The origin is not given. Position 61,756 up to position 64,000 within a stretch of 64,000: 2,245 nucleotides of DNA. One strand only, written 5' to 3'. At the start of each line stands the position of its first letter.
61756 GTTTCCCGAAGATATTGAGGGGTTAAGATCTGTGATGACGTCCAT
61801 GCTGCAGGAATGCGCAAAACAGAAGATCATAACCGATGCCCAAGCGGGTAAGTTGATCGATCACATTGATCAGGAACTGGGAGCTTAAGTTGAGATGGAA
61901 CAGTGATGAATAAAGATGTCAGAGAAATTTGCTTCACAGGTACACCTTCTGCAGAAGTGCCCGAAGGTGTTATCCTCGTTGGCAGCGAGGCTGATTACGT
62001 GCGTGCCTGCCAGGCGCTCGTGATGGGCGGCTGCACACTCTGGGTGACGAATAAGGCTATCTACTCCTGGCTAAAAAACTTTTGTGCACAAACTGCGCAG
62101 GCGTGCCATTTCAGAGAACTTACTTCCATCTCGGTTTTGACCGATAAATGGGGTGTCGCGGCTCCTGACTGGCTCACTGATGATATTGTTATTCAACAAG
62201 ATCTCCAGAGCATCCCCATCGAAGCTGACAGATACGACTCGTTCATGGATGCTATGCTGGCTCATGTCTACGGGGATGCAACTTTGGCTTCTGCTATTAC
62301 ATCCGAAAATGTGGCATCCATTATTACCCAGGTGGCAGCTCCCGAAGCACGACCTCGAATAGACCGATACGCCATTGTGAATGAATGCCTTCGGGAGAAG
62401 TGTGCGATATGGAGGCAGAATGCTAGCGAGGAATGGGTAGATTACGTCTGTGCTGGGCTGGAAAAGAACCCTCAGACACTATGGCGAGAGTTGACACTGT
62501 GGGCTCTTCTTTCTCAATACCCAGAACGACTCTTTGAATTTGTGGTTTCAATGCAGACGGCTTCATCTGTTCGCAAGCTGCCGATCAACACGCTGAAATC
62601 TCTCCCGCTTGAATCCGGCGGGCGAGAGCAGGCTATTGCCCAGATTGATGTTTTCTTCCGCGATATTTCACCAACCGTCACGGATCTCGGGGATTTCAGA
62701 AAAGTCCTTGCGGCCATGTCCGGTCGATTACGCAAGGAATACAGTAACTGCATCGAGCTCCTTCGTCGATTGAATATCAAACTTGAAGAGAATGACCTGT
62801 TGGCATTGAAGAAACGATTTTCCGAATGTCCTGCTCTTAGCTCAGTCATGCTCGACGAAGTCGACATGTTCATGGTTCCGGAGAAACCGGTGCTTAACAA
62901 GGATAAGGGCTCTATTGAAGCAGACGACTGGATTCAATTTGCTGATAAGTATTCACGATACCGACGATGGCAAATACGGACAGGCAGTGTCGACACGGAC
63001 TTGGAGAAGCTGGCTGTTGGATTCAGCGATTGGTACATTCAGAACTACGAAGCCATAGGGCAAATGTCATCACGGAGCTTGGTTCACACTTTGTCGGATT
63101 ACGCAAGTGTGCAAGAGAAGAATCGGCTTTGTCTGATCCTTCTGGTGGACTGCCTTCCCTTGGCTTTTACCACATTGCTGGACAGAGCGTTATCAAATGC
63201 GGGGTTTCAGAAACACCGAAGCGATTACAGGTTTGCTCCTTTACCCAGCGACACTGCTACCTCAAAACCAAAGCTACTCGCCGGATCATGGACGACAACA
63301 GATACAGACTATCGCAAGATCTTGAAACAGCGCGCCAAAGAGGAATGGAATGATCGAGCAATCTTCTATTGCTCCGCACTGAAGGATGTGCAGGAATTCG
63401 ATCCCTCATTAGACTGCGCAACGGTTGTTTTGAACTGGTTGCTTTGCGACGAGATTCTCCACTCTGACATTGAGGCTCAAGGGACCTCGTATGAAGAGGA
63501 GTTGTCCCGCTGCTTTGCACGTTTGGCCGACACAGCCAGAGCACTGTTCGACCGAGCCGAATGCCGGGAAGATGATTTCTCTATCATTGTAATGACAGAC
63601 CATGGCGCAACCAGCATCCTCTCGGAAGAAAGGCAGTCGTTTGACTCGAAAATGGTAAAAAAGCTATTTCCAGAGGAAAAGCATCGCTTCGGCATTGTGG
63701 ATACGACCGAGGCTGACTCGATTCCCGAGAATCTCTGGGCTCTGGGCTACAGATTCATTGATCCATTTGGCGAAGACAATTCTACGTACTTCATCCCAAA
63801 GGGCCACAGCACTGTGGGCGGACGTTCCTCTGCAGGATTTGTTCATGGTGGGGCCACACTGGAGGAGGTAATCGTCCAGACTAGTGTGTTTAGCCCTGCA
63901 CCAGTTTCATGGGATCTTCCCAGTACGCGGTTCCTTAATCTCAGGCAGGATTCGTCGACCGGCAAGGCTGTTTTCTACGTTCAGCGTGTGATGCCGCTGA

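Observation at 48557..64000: Island-borne BREX-like operon with non-canonical composition and order (unknown / Mrr / two small unknowns / PglX / BrxC-like / PglZ)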

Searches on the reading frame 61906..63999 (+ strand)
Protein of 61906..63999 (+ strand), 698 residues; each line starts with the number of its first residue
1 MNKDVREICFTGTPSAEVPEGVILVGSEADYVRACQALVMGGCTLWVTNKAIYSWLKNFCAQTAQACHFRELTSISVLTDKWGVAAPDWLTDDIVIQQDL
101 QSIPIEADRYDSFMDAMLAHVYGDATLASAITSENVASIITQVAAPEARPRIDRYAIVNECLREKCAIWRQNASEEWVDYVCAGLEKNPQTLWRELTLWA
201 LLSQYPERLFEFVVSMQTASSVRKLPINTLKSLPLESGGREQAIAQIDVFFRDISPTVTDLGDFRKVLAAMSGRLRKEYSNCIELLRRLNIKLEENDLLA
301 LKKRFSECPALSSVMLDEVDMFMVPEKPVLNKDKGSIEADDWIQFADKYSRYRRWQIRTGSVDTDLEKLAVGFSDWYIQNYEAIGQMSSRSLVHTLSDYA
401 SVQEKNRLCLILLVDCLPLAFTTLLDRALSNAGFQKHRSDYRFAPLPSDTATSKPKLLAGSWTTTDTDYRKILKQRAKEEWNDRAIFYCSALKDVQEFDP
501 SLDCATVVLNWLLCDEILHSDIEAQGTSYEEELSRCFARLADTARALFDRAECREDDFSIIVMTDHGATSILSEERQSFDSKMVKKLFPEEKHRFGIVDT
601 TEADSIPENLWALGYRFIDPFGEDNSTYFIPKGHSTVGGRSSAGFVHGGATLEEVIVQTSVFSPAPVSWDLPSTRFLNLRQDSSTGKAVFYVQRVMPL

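Call 3: search_protein_families(library=padloc, proteins=[window:61906-63999:+], max_evalue=0.01)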
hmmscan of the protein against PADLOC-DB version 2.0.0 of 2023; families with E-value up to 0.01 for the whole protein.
window:61906-63999:+ (698 aa): 3 families
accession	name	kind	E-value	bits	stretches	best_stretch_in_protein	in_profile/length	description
PDLC02564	PglZ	-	0.0026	14.2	1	556-657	621-719/855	PglZ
PDLC02556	PglZ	-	0.0048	13.5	0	367-657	334-632/641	PglZ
PDLC02565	PglZ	-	0.0075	12.6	0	405-476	480-557/910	PglZ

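Call 4: search_protein_families(library=pfam, proteins=[window:61906-63999:+], max_evalue=0.01)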
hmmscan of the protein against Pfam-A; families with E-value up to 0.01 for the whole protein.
window:61906-63999:+ (698 aa): 0 families

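Call 5: search_protein_families(library=ncbifam, proteins=[window:61906-63999:+], max_evalue=0.01)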
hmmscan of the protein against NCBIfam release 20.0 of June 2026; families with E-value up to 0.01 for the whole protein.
window:61906-63999:+ (698 aa): 5 families
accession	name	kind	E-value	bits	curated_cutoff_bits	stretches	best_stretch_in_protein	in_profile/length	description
NF033445.1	BREX_PglZ_4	exception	6.6e-06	25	140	1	554-657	582-673/741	BREX-4 system phosphatase PglZ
NF033449.0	BREX_PglZ_3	exception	1.5e-05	23.5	250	1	340-657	303-636/642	BREX-3 system phosphatase PglZ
NF033450.1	BREX_PglZ_1_B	equivalog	0.0013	17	400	1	400-465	430-494/675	BREX-1 system phosphatase PglZ type B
NF033446.0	BREX_PglZ_2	exception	0.0041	15.4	200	0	405-471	470-541/890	BREX-2 system phosphatase PglZ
NF052313.1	T9SS_RR_PorX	equivalog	0.0092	14.8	300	0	553-663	398-511/513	T9SS response regulator signal transducer PorX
